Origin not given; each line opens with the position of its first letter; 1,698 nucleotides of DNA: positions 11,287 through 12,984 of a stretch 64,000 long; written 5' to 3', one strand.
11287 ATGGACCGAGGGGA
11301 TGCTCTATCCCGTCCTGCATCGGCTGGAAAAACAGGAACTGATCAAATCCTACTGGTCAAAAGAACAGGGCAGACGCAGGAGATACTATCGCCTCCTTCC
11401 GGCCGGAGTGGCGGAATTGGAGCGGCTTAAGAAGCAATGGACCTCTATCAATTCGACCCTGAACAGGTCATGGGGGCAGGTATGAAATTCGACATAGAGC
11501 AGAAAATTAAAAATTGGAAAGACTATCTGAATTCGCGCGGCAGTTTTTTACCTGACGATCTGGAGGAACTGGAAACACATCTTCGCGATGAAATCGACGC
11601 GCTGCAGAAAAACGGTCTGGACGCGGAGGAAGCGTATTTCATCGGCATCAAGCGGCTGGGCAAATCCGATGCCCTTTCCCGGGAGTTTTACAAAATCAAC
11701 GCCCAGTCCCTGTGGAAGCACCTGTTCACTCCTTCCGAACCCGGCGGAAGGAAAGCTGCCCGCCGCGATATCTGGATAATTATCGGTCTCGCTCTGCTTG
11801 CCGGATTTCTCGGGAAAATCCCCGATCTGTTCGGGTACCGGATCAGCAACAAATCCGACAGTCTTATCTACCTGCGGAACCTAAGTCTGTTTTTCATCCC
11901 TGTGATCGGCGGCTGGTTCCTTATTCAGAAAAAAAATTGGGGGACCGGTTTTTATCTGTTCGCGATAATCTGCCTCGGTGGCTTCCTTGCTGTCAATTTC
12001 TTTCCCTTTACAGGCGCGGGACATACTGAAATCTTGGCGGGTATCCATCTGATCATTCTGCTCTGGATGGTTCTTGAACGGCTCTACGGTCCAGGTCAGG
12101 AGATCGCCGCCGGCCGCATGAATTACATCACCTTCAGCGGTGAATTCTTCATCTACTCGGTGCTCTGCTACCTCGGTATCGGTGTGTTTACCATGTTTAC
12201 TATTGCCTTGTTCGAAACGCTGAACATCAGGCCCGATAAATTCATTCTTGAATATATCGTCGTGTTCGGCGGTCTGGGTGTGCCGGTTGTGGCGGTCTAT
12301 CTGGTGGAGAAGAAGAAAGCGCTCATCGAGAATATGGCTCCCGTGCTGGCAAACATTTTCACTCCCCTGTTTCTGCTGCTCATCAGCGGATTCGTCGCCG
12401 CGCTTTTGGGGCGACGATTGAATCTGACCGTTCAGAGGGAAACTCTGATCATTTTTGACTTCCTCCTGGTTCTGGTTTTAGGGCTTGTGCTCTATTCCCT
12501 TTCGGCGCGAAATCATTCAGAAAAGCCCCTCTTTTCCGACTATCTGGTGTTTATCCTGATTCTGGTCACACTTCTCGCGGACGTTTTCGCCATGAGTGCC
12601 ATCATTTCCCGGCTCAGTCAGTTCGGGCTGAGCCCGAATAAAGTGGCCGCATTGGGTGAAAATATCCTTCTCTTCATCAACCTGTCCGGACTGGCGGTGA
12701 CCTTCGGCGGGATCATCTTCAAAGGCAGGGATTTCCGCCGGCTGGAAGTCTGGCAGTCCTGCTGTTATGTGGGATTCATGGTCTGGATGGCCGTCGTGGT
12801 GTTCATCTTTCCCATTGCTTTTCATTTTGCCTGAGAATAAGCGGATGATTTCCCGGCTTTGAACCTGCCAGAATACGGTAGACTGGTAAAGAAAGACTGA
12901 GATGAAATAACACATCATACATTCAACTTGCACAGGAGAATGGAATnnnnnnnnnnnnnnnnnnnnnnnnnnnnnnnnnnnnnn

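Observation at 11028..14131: PadR regulator, permease-prefix membrane protein and ACR3 arsenite pump as an apparent operon, preceded by a 36-bp palindrome; no ArsR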

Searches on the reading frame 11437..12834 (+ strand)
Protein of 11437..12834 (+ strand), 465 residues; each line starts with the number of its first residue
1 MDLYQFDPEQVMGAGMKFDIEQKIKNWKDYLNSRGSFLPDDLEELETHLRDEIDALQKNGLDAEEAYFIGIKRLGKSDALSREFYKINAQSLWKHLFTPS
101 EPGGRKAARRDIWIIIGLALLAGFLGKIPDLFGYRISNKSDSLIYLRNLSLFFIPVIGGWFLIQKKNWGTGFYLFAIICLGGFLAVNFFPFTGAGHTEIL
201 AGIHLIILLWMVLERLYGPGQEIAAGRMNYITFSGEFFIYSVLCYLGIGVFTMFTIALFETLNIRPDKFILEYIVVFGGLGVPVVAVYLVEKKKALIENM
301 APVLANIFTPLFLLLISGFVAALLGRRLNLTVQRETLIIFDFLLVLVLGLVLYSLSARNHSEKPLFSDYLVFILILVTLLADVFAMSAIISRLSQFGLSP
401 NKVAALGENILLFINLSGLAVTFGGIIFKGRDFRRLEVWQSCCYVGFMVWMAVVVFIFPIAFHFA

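Call 3: search_protein_families(library=pfam, proteins=[window:11437-12834:+], max_evalue=0.01)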
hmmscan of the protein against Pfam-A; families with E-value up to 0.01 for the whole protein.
window:11437-12834:+ (465 aa): 0 families

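Call 4: search_protein_families(library=ncbifam, proteins=[window:11437-12834:+], max_evalue=0.01)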
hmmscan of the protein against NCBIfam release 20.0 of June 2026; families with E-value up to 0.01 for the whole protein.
window:11437-12834:+ (465 aa): 1 family
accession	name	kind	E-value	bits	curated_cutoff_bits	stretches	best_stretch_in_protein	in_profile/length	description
NF038403.1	perm_prefix_1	domain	1.2e-08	34.7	30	1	31-84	5-58/59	permease prefix domain 1-containing protein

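Call 8: find_homologous_proteins(query=window:11482-12834:+)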
Query window:11482-12834:+ (450 aa): 119 proteins with E <= 0.001 among 8000 candidates.
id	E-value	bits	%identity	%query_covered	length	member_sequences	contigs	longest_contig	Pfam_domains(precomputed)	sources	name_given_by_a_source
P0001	1.2e-293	992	100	100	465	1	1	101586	-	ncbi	-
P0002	1.4e-244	830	84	100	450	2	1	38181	-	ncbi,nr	ncbi:hypothetical protein JW824_07560 [bacterium]|nr:hypothetical protein [bacterium] RQV95080.1 MAG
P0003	9.5e-232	788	79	100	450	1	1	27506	-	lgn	-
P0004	4.9e-229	779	78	97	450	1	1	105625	-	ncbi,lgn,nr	ncbi:hypothetical protein JXO52_10525 [bacterium]|nr:hypothetical protein [bacterium]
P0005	2.8e-212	724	74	100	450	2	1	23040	-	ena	-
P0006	1.6e-204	698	71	100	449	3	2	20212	-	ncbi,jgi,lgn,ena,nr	ncbi:MAG TPA: hypothetical protein ENN03_06515, partial [bacterium]|nr:hypothetical protein [bacteri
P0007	6.9e-192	657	67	100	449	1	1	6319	-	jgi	-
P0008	1.9e-191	655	68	100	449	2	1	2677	-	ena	-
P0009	3.8e-120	420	47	99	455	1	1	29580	PF25592.2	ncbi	ncbi:MAG: permease prefix domain 1-containing protein [Bacteroidota bacterium]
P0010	5.1e-114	400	46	99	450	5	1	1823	-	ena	-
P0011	2.1e-113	398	46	97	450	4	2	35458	-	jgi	jgi:hypothetical protein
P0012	4.9e-113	397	45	99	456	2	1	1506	-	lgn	-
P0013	5.5e-113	397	45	99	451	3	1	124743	-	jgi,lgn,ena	jgi:hypothetical protein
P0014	1.1e-112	396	46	99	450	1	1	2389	-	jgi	jgi:hypothetical protein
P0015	5.0e-112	394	46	99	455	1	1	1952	-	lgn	-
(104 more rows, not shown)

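Call 10: find_encoding_contigs(protein=P0001, flank=10000, max_places=3)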
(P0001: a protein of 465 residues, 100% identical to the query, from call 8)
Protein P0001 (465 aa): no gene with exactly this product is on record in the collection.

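Call 11: find_encoding_contigs(protein=P0002, flank=8000, max_places=3)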
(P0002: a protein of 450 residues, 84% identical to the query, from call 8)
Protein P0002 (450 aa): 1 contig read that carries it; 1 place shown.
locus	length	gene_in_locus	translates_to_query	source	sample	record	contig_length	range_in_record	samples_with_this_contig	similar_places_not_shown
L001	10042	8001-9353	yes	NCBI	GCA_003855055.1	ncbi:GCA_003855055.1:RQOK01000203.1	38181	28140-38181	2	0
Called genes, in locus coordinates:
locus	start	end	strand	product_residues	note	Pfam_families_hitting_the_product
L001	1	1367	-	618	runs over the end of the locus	PF01520:Amidase_3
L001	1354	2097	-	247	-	PF13476:AAA_23 (weak), PF02463:SMC_N (faint), PF13175:AAA_15, PF13304:AAA_21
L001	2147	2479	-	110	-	-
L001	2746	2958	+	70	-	-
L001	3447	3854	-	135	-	PF01850:PIN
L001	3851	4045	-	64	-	PF09957:VapB_antitoxin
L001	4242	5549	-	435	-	PF01773:Nucleos_tra2_N, PF07670:Gate, PF07662:Nucleos_tra2_C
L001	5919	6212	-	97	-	-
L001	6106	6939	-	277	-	PF26549:Tricorn_N (faint), PF07676:PD40 (weak)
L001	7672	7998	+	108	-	PF03551:PadR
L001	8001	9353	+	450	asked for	-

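Call 12: find_encoding_contigs(protein=P0004, flank=8000, max_places=3)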
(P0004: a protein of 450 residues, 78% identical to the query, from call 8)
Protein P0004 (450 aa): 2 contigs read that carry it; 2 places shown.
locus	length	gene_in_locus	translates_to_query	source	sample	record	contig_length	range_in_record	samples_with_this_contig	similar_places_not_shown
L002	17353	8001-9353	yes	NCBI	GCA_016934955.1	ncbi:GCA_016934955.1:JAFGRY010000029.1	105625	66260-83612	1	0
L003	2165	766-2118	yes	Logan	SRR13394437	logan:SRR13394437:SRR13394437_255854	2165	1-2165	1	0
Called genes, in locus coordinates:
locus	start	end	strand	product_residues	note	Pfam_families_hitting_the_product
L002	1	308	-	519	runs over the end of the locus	PF00474:SSF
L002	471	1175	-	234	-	PF13937:DUF4212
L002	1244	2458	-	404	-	-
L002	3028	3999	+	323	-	PF03480:DctP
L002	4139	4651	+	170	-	PF04290:DctQ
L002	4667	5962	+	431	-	PF06808:DctM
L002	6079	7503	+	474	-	PF02614:UxaC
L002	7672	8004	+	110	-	PF03551:PadR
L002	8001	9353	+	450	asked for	-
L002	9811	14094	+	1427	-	PF18911:PKD_4, PF00801:PKD, PF18911:PKD_4, PF00801:PKD, PF18911:PKD_4, PF00801:PKD, PF18911:PKD_4, PF00801:PKD, +21 more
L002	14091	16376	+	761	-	PF04773:FecR (weak), PF09136:Glucodextran_B (faint)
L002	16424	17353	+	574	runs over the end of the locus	PF00512:HisKA, PF02518:HATPase_c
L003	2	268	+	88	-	?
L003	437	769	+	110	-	PF03551:PadR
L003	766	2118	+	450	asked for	-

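Call 18: find_encoding_contigs(protein=P0003, flank=8000, max_places=2)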
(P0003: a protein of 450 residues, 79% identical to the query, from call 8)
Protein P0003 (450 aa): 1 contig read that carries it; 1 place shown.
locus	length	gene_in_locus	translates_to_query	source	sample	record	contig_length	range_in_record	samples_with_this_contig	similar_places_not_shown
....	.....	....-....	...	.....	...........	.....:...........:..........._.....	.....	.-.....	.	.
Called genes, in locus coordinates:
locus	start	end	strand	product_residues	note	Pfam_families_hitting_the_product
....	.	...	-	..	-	?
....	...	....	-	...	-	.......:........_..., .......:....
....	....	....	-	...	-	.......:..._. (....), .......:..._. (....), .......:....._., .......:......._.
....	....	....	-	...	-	-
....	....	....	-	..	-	-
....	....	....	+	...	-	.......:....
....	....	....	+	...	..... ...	-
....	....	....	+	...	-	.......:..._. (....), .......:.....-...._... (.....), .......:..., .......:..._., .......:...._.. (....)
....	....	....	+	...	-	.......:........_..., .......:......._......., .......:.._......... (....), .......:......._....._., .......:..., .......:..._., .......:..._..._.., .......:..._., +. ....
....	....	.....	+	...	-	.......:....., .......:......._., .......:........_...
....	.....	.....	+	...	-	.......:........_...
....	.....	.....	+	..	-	-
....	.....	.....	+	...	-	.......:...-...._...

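Call 19: find_encoding_contigs(protein=P0005, flank=8000, max_places=2)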
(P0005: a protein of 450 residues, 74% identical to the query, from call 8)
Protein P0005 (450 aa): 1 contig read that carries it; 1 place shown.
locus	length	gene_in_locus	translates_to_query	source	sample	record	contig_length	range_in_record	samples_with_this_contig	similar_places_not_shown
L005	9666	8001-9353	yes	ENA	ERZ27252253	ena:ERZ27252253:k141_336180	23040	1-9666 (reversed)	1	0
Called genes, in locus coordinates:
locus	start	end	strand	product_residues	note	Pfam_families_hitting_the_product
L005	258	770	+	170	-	PF12893:Lumazine_bd_2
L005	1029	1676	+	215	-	PF04536:TPM_phosphatase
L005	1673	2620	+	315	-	PF04536:TPM_phosphatase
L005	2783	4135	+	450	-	PF13860:FlgD_ig (faint), PF18962:Por_Secre_tail (faint), PF13585:CHU_C (faint), PF09603:Fib_succ_major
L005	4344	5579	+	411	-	PF13859:BNR_3, PF13088:BNR_2, PF15902:Sortilin-Vps10 (faint)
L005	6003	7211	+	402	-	-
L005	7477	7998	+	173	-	PF03551:PadR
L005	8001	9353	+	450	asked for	-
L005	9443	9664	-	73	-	?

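Call 20: find_encoding_contigs(protein=P0006, flank=8000, max_places=2)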
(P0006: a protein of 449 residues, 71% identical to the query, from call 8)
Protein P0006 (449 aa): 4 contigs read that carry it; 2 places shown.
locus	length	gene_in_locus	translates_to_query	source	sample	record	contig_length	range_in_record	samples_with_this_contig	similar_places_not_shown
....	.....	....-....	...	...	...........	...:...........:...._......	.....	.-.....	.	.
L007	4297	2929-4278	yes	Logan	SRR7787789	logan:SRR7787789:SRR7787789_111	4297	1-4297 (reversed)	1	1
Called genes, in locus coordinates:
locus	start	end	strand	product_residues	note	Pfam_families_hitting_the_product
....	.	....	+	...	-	?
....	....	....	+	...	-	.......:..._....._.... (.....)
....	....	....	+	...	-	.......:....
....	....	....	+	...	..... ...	-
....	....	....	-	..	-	-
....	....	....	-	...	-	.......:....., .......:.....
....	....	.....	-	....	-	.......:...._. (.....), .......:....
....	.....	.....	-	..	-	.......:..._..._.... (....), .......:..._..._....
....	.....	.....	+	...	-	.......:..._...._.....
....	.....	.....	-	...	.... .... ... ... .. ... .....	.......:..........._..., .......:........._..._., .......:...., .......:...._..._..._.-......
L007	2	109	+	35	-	?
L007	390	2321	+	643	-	PF18962:Por_Secre_tail (faint)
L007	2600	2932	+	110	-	PF03551:PadR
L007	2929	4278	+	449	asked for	-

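Call 30: search_protein_families(library=pfam, proteins=[window:11482-12834:+], max_evalue=1)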
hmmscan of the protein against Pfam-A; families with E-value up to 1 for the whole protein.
window:11482-12834:+ (450 aa): 1 family
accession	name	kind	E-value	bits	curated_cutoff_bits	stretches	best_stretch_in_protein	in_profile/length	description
PF11283.13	DUF3084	-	0.51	10.8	25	0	356-391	9-44/77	Protein of unknown function (DUF3084)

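Call 34: find_related_loci(query=A2, collection=genome_contigs, flank=10000)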
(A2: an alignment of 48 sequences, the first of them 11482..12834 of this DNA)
Query A2 (450 aa) in genome_contigs; peptide patterns used: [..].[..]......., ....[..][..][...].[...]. (x = any residue, [..] = any of these).
600 stretches matched a pattern (row limit reached: there are more); 579 encode a relative of the query (tblastn E <= 1e-3); the best 80 are kept; 80 distinct loci.
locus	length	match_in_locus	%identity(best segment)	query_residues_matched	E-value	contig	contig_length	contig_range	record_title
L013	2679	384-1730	43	3-449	1e-118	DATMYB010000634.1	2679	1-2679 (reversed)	MAG TPA_asm: Syntrophomonas sp. isolate SMAG_U13135 k141_84499, whole genome shotgun sequence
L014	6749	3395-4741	43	3-449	6e-111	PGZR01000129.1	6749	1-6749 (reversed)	MAG: Firmicutes bacterium HGW-Firmicutes-4 bjp_ig2103_scaffold_4474, whole genome shotgun sequence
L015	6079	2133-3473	43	3-447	1e-107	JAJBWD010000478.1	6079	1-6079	MAG: Bacillota bacterium isolate Bin_C1_11 k141_278365, whole genome shotgun sequence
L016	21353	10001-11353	44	3-449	2e-107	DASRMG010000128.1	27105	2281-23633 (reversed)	MAG TPA_asm: Desulfosporosinus sp. isolate SMAG_U10209 k141_39639, whole genome shotgun sequence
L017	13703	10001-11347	43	3-449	5e-106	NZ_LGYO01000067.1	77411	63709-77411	Acetobacterium bakii strain DSM 8239 contig_68, whole genome shotgun sequence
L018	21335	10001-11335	42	3-449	1e-103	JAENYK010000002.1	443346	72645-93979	MAG: Halothermothrix sp. isolate B5_bin.9 B5_bin9_NODE_7_length_443346_cov_87.270791, whole genome shotgun sequence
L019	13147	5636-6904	48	4-425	5e-104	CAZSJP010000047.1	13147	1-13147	MAG TPA_asm: uncultured bacterium isolate SRP077602_co2_316 genome assembly, contig: NODE_7138_length_13147_cov_3.994959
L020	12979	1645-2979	43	3-445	3e-103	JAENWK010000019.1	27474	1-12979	MAG: Eubacteriaceae bacterium isolate 5_8_m_bin14 k141_106539_length_27474_cov_126.6900, whole genome shotgun sequence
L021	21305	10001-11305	43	3-439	6e-102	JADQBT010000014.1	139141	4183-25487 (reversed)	MAG: Halanaerobiales bacterium isolate Soudan_29 NODE_88_length_139141_cov_29.456380, whole genome shotgun sequence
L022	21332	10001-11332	43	3-449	5e-101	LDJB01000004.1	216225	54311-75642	MAG: Peptococcaceae bacterium 1109 scaffold00004, whole genome shotgun sequence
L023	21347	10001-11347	41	3-449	5e-99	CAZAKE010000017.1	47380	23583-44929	MAG TPA_asm: uncultured Spirochaetales bacterium isolate binchicken_co8_353 genome assembly, contig: NODE_715_length_473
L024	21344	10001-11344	41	5-450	8e-98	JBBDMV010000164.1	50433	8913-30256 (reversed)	MAG: Balneolales bacterium isolate LejiaB_44_15 Lejia_B_828_length_50433_cov_9, whole genome shotgun sequence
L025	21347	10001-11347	41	3-449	2e-97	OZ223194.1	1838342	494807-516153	MAG: uncultured Acetobacterium sp. isolate 6abcf8f7-2dc5-46ce-9e35-983ba889e1c3 genome assembly, chromosome: 4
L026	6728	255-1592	43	5-449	1e-95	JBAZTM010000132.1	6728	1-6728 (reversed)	MAG: Gemmatimonadaceae bacterium isolate SO_2017_GW1_202 NODE_42879_length_6728_cov_1.448568_OW334_2017, whole genome sh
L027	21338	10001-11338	42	4-449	2e-95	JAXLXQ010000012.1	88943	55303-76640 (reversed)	MAG: Candidatus Eisenbacteria bacterium isolate STL-EIS1 C4.52.fa-12, whole genome shotgun sequence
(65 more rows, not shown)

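Call 62: predict_structure(alignment_id=A2)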
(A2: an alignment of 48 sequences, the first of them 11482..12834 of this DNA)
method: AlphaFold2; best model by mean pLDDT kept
length: 450 residues; sequences in the alignment: 48
mean_pLDDT: 84.5   pTM: 0.75
mean pLDDT of the five models: 84.5, 84.2, 83.6, 81.8, 80.6
residues with pLDDT >= 90: 204; 70-90: 193; 50-70: 25; < 50: 28
segments of 3 or more residues with pLDDT < 50: 62-86
pLDDT, mean of each block of 10 residues (from residue 1): 80 73 76 89 85 74 43 40 50 85 95 89 83 94 92 89 95 80 89 95 84 90 90 91 93 89 93 78 70 92 89 70 86 90 82 94 94 87 88 95 95 89 93 96 89
secondary structure, 60 per line:
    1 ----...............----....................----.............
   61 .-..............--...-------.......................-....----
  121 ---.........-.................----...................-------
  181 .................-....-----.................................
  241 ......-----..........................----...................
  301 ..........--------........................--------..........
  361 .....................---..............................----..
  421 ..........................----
elements in order: H5-19 H24-43 H48-61 H63-76 H89-111 H113-116 H124-132 H134-150 H155-173 H181-197 H199-202 H208-246 H252-277 H282-310 H319-342 H351-381 H385-414 H419-446

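Call 71: list_cluster_members(proteins=[P0001, P0120, P0004])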
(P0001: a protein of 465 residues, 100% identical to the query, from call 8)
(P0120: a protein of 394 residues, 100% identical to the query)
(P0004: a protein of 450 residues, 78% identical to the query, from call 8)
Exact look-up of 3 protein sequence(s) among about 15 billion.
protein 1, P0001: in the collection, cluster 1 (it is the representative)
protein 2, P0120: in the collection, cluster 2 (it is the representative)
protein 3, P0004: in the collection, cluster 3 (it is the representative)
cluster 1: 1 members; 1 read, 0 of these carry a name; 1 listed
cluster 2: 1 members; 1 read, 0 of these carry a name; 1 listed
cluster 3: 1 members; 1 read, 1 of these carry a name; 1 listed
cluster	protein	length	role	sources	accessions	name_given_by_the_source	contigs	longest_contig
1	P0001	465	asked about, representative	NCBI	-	-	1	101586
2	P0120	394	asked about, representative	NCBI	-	-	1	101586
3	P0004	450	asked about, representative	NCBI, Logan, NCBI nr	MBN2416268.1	hypothetical protein JXO52_10525 [bacterium] | hypothetical protein [bacterium]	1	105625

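Call 83: search_protein_families(library=pfam, alignment_id=A2, max_evalue=1)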
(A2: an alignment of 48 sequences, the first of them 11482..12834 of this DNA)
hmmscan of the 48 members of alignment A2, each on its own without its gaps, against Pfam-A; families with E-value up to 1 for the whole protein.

A. member 1, window:11482-12834:+ (450 aa): 1 family
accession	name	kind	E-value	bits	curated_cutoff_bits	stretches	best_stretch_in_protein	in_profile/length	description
PF11283.13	DUF3084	-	0.51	10.8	25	0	356-391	9-44/77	Protein of unknown function (DUF3084)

B. families by the number of members that match (of 48 scanned): 27 families (the first 25 are shown)
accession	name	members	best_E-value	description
PF12159.13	DUF3593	6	0.024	Protein of unknown function (DUF3593)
PF15099.11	PIRT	3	0.0012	Phosphoinositide-interacting protein family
PF05805.17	L6_membrane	3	0.015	L6 membrane protein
PF00122.25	E1-E2_ATPase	3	0.074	E1-E2 ATPase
PF22564.2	HAAS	2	0.067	HAAS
PF22990.1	ABHD16_N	2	0.077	Phosphatidylserine Lipase ABHD16 N-terminal domain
PF25592.1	DUF7937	1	3.8e-05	Domain of unknown function (DUF7937)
PF13687.11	DUF4153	1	0.016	Domain of unknown function (DUF4153)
PF06140.18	Ifi-6-16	1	0.021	Interferon-induced 6-16 family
PF16514.10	NADH-UOR_E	1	0.032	putative NADH-ubiquinone oxidoreductase chain E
PF24571.2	HEAT_SCC3-SA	1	0.051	Cohesin subunit SCC3/SA, HEAT-repeats domain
PF06736.16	TMEM175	1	0.063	Endosomal/lysosomal potassium channel TMEM175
PF25147.1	Ribophorin_II_C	1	0.07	Ribophorin_II, C-terminal domain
PF20153.4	DUF6535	1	0.08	Family of unknown function (DUF6535)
PF24661.1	DUF7649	1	0.098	Domain of unknown function (DUF7649)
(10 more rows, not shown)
